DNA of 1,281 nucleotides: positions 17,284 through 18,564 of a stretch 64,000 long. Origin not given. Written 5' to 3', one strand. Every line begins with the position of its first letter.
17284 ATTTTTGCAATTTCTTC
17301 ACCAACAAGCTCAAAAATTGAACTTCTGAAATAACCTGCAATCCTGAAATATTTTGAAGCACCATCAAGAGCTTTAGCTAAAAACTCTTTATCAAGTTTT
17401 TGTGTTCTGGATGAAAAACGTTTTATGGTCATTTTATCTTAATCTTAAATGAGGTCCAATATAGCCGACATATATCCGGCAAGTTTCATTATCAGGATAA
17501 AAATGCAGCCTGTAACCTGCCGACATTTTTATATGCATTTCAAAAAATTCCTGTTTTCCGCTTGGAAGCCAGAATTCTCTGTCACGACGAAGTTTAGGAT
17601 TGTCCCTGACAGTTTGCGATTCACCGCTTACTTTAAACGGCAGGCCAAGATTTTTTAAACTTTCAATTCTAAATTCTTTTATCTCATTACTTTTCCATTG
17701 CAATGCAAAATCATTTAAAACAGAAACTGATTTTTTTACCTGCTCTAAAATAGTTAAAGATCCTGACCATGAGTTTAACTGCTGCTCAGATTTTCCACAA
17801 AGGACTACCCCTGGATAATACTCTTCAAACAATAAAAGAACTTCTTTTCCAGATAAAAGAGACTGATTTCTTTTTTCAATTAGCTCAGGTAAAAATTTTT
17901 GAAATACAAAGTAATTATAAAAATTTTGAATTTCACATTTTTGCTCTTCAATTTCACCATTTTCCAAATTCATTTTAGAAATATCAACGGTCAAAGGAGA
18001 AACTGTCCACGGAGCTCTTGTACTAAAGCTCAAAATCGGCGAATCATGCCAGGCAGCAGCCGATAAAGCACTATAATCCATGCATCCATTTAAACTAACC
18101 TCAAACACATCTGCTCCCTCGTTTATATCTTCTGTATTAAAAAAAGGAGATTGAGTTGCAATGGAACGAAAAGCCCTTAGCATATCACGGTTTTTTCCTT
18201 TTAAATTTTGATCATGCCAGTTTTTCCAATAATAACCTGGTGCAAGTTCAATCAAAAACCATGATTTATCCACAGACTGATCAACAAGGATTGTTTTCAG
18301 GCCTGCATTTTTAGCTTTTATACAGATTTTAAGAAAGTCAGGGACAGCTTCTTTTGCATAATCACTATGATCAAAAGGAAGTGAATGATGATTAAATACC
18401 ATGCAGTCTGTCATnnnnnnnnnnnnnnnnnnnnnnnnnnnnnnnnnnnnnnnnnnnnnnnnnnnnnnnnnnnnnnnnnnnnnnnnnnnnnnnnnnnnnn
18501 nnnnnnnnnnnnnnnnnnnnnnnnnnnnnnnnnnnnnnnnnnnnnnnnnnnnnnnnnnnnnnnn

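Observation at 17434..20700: DUF262 / ABC-ATPase / orphan triad nested between the methylase and the helicase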

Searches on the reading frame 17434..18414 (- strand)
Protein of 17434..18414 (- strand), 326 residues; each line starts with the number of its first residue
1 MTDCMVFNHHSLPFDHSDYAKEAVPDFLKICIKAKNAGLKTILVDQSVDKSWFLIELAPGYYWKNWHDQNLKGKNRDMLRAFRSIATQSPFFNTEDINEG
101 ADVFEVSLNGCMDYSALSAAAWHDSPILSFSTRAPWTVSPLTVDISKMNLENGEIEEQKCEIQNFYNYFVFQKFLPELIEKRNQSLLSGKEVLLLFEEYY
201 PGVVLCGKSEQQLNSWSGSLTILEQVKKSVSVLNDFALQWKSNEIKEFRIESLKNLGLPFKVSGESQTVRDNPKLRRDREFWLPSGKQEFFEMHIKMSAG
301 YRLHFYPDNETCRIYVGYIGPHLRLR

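Call 4: search_protein_families(library=pfam, proteins=[window:17434-18414:-], max_evalue=0.01)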
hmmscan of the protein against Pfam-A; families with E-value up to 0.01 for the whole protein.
window:17434-18414:- (326 aa): 0 families

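Call 5: search_protein_families(library=padloc, proteins=[window:17434-18414:-], max_evalue=0.01)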
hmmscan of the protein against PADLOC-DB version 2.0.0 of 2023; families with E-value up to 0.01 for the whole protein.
window:17434-18414:- (326 aa): 8 families
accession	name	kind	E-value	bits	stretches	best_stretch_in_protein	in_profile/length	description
PDLC03879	NsnC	-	4.8e-66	221.5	1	4-324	4-304/305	-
PDLC03912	NsnC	-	4.2e-53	179.2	1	1-325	1-312/316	-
PDLC03914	NsnC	-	9e-11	39.7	1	196-324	182-313/314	-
PDLC03896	NsnC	-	1.1e-09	36.2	1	85-323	78-316/319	-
PDLC03882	NsnC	-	3.4e-05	21.7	1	260-324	252-315/321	-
PDLC03894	NsnC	-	4.8e-05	21.1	1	3-165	3-164/294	-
PDLC03908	NsnC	-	8.4e-05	20.2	1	222-306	189-270/298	-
PDLC03895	NsnC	-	0.00014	19.6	1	7-170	5-174/281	-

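Call 21: find_homologous_proteins(query=window:17434-18414:-)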
Query window:17434-18414:- (326 aa): 185 proteins with E <= 0.001 among 3173 candidates; the best 120 are listed.
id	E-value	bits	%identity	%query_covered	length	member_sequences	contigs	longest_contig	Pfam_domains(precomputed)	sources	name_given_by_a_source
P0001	1.3e-223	759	100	100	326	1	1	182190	-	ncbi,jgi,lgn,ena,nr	ncbi:MAG: hypothetical protein RBR08_04015 [Desulforegulaceae bacterium]|nr:hypothetical protein [De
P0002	3.6e-150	518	64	100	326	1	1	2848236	-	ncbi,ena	-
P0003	6.5e-149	513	64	100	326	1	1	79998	-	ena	-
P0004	1.2e-146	506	63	100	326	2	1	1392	-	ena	-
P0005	1.4e-146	506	65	100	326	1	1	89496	-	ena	-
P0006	2.4e-146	505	64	100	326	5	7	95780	-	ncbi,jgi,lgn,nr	ncbi:MAG: hypothetical protein RBQ72_05075 [Desulfobacterium sp.]|jgi:hypothetical protein|nr:hypoth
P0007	5.3e-146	504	63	100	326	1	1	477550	-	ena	-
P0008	8.0e-146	503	64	100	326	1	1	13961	-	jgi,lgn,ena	-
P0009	4.3e-142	491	64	100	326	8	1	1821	-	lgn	-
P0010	6.0e-140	484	61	100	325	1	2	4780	-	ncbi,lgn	-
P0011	2.0e-139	482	63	100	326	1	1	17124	-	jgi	jgi:hypothetical protein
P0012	1.3e-138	480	60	100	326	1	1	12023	-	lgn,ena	-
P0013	1.7e-138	479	61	100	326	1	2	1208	-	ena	-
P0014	1.0e-136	473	61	100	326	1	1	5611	-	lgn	-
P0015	2.6e-136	472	61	100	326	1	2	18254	-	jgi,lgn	jgi:hypothetical protein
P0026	1.1e-128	447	58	100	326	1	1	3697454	-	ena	-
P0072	1.2e-105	371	47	100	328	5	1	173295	-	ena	-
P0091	9.4e-100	352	48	100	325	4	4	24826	-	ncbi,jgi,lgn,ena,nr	ncbi:MAG TPA: hypothetical protein PLK28_15400 [Candidatus Rifleibacterium sp.]|nr:hypothetical prot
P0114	1.4e-90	322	46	100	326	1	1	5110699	-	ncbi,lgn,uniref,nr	ncbi:MAG: hypothetical protein Q3M24_20025 [Candidatus Electrothrix aestuarii]|uniref:Uncharacterize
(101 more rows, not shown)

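Call 22: find_encoding_contigs(protein=P0002, flank=10000, max_places=2)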
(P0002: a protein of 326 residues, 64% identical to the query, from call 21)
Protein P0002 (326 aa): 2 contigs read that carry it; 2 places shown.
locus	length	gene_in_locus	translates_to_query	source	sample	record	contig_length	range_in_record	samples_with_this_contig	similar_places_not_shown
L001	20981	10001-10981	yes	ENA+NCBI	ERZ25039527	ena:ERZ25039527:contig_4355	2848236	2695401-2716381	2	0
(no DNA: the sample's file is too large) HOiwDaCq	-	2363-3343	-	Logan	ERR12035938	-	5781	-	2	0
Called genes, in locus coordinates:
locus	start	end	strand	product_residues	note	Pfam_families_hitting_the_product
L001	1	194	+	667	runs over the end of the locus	PF00456:Transketolase_N, PF02779:Transket_pyr, PF22613:Transketolase_C_1, PF02780:Transketolase_C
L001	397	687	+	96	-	PF01169:GDT1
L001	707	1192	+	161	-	PF04008:Adenosine_kin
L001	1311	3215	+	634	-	PF16177:ACAS_N, PF00501:AMP-binding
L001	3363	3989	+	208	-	PF13189:Cytidylate_kin2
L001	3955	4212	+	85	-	-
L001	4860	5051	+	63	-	PF12728:HTH_17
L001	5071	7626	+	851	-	PF04465:DUF499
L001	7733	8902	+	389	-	PF03235:GmrSD_N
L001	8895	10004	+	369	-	PF13175:AAA_15, PF13304:AAA_21, PF13175:AAA_15, PF12476:DUF3696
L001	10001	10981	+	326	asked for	-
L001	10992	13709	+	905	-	PF13091:PLDc_2, PF00270:DEAD, PF04851:ResIII (weak), PF00176:SNF2-rel_dom, PF00271:Helicase_C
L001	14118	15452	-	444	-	PF13570:Beta-prop_ACSF4, PF13360:PQQ_2, PF01011:PQQ (faint), PF13360:PQQ_2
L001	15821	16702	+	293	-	PF26061:DUF8021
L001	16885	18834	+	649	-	PF00326:Peptidase_S9 (weak)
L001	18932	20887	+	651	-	-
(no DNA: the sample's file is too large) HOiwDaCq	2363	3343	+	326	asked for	-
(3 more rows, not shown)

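Call 23: find_encoding_contigs(protein=P0007, flank=10000, max_places=2)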
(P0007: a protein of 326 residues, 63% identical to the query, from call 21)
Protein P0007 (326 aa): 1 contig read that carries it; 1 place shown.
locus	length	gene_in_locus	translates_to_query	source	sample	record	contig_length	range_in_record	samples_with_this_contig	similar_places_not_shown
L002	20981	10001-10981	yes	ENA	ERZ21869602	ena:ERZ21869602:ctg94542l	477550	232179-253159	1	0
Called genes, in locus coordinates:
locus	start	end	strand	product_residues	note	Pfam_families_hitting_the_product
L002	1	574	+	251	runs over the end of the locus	PF00082:Peptidase_S8 (weak)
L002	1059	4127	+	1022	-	PF04465:DUF499, PF13287:Fn3_assoc (weak), PF13290:CHB_HEX_C_1 (weak)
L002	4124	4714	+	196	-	PF12635:DUF3780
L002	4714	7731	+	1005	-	PF06634:DUF1156, PF01170:UPF0020 (faint)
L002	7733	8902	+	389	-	PF03235:GmrSD_N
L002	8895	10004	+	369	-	PF02463:SMC_N (faint), PF13175:AAA_15, PF13476:AAA_23 (weak), PF13304:AAA_21, PF13175:AAA_15, PF12476:DUF3696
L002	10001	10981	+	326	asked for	-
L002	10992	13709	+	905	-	PF13091:PLDc_2, PF00176:SNF2-rel_dom, PF00270:DEAD, PF04851:ResIII (weak), PF00271:Helicase_C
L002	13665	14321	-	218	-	PF10127:RlaP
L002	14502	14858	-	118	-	PF00881:Nitroreductase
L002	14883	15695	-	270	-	PF02900:LigB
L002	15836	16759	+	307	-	PF00126:HTH_1, PF25213:HVO_A0261_N (weak), PF03466:LysR_substrate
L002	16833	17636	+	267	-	-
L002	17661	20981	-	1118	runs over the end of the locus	PF10114:PocR, PF08447:PAS_3, PF00989:PAS, PF08448:PAS_4, PF13426:PAS_9, PF00989:PAS, PF08448:PAS_4, PF13426:PAS_9, +8 more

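Call 24: find_encoding_contigs(protein=P0026, flank=10000, max_places=2)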
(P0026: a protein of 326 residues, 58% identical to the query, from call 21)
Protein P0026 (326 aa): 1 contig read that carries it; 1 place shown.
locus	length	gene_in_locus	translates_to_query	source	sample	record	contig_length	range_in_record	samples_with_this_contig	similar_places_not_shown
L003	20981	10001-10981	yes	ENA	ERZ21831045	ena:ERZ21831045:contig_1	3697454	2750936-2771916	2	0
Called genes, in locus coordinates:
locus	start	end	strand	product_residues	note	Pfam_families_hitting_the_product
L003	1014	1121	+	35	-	PF12728:HTH_17 (weak)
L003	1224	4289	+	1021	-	PF04465:DUF499, PF13287:Fn3_assoc (weak), PF13290:CHB_HEX_C_1 (weak)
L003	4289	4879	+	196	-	PF12635:DUF3780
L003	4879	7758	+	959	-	PF06634:DUF1156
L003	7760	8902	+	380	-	PF03235:GmrSD_N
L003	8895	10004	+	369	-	PF02463:SMC_N (faint), PF13175:AAA_15 (weak), PF13304:AAA_21, PF13175:AAA_15, PF12476:DUF3696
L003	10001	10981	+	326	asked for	-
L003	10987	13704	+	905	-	PF13091:PLDc_2, PF00270:DEAD (weak), PF04851:ResIII (weak), PF00176:SNF2-rel_dom, PF00271:Helicase_C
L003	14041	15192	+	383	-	PF13433:Peripla_BP_5, PF13458:Peripla_BP_6, PF01094:ANF_receptor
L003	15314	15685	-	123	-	-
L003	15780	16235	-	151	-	PF03168:LEA_2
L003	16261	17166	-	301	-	PF00528:BPD_transp_1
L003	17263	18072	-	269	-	PF00497:SBP_bac_3, PF10613:Lig_chan-Glu_bd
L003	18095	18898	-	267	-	PF00528:BPD_transp_1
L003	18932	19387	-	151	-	PF01625:PMSR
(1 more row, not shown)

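Call 25: find_encoding_contigs(protein=P0114, flank=10000, max_places=2)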
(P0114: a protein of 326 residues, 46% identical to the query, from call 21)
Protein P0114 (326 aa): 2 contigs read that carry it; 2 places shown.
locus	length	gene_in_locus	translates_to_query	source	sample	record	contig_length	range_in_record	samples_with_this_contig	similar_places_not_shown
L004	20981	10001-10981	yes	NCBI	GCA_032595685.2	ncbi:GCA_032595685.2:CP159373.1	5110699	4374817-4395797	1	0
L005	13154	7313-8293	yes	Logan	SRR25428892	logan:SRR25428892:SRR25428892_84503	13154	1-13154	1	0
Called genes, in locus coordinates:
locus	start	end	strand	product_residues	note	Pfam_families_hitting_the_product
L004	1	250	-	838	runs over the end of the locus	PF00270:DEAD, PF00271:Helicase_C, PF04408:WHD_HA2, PF24473:CON_HrpB, PF08482:HrpB_C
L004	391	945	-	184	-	PF13453:Zn_ribbon_TFIIB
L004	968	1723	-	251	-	PF03013:Pyr_excise, PF08349:DUF1722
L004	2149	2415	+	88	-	PF00076:RRM_1, PF13893:RRM_5 (weak)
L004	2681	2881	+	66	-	PF00313:CSD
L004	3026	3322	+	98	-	-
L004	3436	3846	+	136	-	PF12680:SnoaL_2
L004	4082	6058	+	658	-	PF00425:Chorismate_bind, PF01063:Aminotran_4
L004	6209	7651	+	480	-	PF00512:HisKA, PF02518:HATPase_c, PF14501:HATPase_c_5 (faint)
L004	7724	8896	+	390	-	PF03235:GmrSD_N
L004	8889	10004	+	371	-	PF11398:DUF2813 (faint), PF13175:AAA_15, PF13304:AAA_21, PF12476:DUF3696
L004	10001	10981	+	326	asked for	-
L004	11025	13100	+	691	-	PF00654:Voltage_CLC, PF00571:CBS, PF02080:TrkA_C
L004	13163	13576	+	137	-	PF01934:HepT-like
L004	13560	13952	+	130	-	PF18765:Polbeta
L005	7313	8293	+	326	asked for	-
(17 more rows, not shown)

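Call 26: find_encoding_contigs(protein=P0072, flank=10000, max_places=2)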
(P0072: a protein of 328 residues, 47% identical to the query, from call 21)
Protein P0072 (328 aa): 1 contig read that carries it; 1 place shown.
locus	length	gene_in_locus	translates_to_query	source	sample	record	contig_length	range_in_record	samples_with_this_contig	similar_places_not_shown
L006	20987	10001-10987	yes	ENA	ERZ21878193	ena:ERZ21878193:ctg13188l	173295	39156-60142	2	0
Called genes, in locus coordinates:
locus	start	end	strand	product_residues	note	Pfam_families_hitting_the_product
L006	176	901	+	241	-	PF06574:FAD_syn, PF01687:Flavokinase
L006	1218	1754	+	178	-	PF01327:Pep_deformylase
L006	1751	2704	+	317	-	PF00551:Formyl_trans_N, PF02911:Formyl_trans_C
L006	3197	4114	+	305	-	PF22458:RsmF-B_ferredox, PF01728:FtsJ (faint), PF01189:Methyltr_RsmB-F, PF13847:Methyltransf_31 (weak)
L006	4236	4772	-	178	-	-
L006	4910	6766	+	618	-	PF01048:PNP_UDP_1, PF01594:AI-2E_transport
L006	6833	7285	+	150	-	PF00571:CBS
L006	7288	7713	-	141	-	PF01871:AMMECR1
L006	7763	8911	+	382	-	PF03235:GmrSD_N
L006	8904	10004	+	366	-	PF13304:AAA_21, PF13175:AAA_15, PF12476:DUF3696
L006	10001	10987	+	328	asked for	-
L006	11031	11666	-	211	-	PF01871:AMMECR1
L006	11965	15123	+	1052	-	PF05088:Bac_GDH_CD, PF00208:ELFV_dehydrog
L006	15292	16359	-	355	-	PF07719:TPR_2 (faint), PF13174:TPR_6 (faint), PF13432:TPR_16 (weak)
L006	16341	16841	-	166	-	PF01809:YidD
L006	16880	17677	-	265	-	PF00437:T2SSE, PF13401:AAA_22 (faint)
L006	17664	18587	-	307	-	PF05157:MshEN, PF00437:T2SSE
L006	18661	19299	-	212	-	PF00263:Secretin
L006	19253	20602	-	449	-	PF21305:type_II_gspD_N0, PF03958:Secretin_N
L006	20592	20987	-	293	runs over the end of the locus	PF11356:T2SSC, PF13180:PDZ_2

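Call 27: find_encoding_contigs(protein=P0091, flank=10000, max_places=2)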
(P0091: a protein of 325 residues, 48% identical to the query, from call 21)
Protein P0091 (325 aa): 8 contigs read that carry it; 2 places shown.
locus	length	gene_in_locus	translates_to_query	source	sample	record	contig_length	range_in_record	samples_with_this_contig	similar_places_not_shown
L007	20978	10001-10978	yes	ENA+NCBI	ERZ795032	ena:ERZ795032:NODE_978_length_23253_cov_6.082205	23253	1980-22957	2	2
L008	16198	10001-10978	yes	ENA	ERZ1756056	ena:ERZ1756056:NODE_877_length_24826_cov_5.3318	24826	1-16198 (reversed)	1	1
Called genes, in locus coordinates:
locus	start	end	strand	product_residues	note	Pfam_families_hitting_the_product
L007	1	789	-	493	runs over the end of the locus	PF25164:CoiA_N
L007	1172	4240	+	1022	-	PF04465:DUF499, PF13287:Fn3_assoc (faint), PF13290:CHB_HEX_C_1 (faint)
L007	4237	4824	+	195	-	PF12635:DUF3780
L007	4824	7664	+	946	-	PF06634:DUF1156, PF01170:UPF0020 (faint)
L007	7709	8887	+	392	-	PF03235:GmrSD_N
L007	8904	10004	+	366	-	PF13175:AAA_15, PF13304:AAA_21, PF13175:AAA_15, PF12476:DUF3696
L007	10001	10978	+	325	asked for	-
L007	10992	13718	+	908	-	PF13091:PLDc_2, PF00270:DEAD (weak), PF04851:ResIII (weak), PF00176:SNF2-rel_dom, PF00271:Helicase_C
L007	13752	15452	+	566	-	PF03235:GmrSD_N, PF07510:GmrSD_C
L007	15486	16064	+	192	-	-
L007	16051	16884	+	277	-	-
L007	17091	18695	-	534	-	PF13289:SIR2_2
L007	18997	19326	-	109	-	-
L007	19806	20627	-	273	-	-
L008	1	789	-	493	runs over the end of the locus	PF25164:CoiA_N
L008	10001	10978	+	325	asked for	-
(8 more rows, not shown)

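Call 38: search_protein_families(library=pfam, proteins=[window:17434-18414:-], max_evalue=10)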
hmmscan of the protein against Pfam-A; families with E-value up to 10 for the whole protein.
window:17434-18414:- (326 aa): 0 families

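Call 41: find_related_loci(query=A2, collection=metagenome_contigs, flank=8000)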
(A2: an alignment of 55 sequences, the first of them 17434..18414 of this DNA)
Query A2 (326 aa) in metagenome_contigs; peptide patterns used: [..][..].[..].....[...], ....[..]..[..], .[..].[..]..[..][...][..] (x = any residue, [..] = any of these).
598 stretches matched a pattern (row limit reached: there are more); 333 encode a relative of the query (tblastn E <= 1e-3); the best 80 are kept; 80 distinct loci.
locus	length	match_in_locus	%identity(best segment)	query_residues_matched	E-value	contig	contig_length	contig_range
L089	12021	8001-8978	64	1-326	5e-152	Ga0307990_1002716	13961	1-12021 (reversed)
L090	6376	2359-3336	64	1-326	1e-152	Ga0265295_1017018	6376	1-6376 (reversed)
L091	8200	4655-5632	60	1-326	3e-139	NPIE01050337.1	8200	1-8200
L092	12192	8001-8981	61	1-326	2e-138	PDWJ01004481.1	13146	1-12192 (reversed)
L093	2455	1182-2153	54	1-325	1e-128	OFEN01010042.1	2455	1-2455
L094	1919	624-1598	52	1-326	1e-125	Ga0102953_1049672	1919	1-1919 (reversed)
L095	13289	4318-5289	50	1-325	1e-117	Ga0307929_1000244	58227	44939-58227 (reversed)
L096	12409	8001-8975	51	1-326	1e-117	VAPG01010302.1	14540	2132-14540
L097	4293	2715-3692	52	1-326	4e-116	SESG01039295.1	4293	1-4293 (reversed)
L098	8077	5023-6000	51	1-324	9e-114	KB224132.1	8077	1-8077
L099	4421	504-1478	52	1-326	9e-112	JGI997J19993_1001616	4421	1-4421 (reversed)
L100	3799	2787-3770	49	1-326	4e-112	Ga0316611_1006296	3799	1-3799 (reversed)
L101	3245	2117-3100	49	1-326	4e-113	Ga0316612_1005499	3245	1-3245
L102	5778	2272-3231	49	5-325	8e-107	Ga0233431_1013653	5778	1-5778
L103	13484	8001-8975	49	1-326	6e-106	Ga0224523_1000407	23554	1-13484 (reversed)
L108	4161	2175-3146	46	1-326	1e-104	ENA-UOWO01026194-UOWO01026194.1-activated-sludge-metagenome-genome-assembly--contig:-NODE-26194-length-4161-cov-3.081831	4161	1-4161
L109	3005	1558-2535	46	1-326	9e-105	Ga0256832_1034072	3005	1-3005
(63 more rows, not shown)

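Call 50: predict_structure(alignment_id=A2)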
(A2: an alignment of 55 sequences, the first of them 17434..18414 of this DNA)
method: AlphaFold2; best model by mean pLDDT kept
length: 326 residues; sequences in the alignment: 55
mean_pLDDT: 91.3   pTM: 0.82
mean pLDDT of the five models: 91.3, 91.1, 88.0, 88.0, 86.7
residues with pLDDT >= 90: 246; 70-90: 72; 50-70: 8; < 50: 0
segments of 3 or more residues with pLDDT < 50: none
pLDDT, mean of each block of 10 residues (from residue 1): 84 95 93 90 77 90 91 81 79 79 90 91 94 95 93 92 96 92 91 94 96 95 97 96 92 95 93 93 94 95 96 97 89
secondary structure, 60 per line:
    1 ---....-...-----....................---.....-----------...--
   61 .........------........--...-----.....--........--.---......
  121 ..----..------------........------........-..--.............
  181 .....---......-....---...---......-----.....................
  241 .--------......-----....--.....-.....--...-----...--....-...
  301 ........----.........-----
elements in order: E4-7 H17-36 E40-44 E56-58 H63-69 H76-83 E86-88 H94-98 E104-108 H115-122 E141-148 E155-162 H168-185 H189-194 H196-199 E203-205 H209-214 H220-241 H250-255 E261-264 H267-271 H273-277 E280-282 E288-290 E293-296 E301-308 E313-321

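Call 71: search_protein_families(library=ncbifam, proteins=[window:17434-18414:-], max_evalue=0.00001)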
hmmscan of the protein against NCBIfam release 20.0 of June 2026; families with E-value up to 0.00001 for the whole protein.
window:17434-18414:- (326 aa): 0 families

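Call 72: search_dna_similar(query=window:17434-18414:-, collection=plasmids, mode=protein, max_rows=10)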
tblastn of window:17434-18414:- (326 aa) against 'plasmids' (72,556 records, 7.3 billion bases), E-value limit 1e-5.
Records with a match: 4; places in all: 4; records where one place covers at least 80% of the query: 4.
Best place of each record, by identity: <60% 4.
By first word of the organism name: Photobacterium 2; Acinetobacter 1; Psychrobacter 1.
By predicted mobility (MOB-suite, as given by PLSDB): non-mobilizable 2; mobilizable 2.
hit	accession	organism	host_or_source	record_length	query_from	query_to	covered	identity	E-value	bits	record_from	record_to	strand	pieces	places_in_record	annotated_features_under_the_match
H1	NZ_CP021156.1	Photobacterium damselae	Neophocaena asiaeorientalis,Single ...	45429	1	325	100%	34.7%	6e-49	182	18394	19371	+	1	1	hypothetical protein | DUF3696 domain-containing protein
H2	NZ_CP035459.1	Photobacterium damselae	Neophocaena asiaeorientalis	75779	1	325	100%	34.7%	6e-49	182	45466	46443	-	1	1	hypothetical protein | DUF3696 domain-containing protein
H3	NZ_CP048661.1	Acinetobacter piscicola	Pig,feces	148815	1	324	99%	25.2%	2e-12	76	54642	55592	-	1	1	hypothetical protein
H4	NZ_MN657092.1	Psychrobacter sp.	-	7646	1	323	99%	24.2%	5e-7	59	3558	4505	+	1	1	hypothetical protein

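Call 74: get_annotated_region(hit=H1, flank=6000)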
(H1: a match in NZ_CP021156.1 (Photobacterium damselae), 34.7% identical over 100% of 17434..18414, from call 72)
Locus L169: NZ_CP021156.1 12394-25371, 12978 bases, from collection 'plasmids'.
description: Photobacterium damselae subsp. damselae strain KC-Na-1 plasmid pPDD-Na-1-4, complete sequence
organism: Photobacterium damselae (NCBI taxid 85581)
taxonomy: Bacteria; Pseudomonadota; Gammaproteobacteria; Vibrionales; Vibrionaceae; Photobacterium; Photobacterium damselae
host: -; source: Neophocaena asiaeorientalis,Single cell,anal swab; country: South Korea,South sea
typing (MOB-suite, as given by PLSDB): non-mobilizable
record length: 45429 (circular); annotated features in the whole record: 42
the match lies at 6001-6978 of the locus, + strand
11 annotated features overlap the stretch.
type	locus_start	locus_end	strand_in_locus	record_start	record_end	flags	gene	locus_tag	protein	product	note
CDS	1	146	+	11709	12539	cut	-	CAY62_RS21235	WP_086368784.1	hypothetical protein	-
CDS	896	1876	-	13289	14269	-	-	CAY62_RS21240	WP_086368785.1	Rpn family recombination-promoting nuclease/putative transposase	-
CDS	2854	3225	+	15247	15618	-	-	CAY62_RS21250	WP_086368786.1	hypothetical protein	-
CDS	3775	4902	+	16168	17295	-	-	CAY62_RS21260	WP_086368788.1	DUF262 domain-containing protein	-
CDS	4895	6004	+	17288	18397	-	-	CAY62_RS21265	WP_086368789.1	DUF3696 domain-containing protein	-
CDS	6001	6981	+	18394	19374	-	-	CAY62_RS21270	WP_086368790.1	hypothetical protein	-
CDS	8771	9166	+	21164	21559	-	-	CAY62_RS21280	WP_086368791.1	hypothetical protein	-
CDS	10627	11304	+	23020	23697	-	-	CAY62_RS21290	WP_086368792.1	CPBP family glutamic-type intramembrane protease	GO:0071586 - CAAX-box protein processing [Evidence IEA]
CDS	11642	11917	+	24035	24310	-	-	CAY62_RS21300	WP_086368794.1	helix-turn-helix transcriptional regulator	-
CDS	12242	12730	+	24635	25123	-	-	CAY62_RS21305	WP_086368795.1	hypothetical protein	-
CDS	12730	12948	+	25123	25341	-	-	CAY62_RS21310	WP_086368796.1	hypothetical protein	-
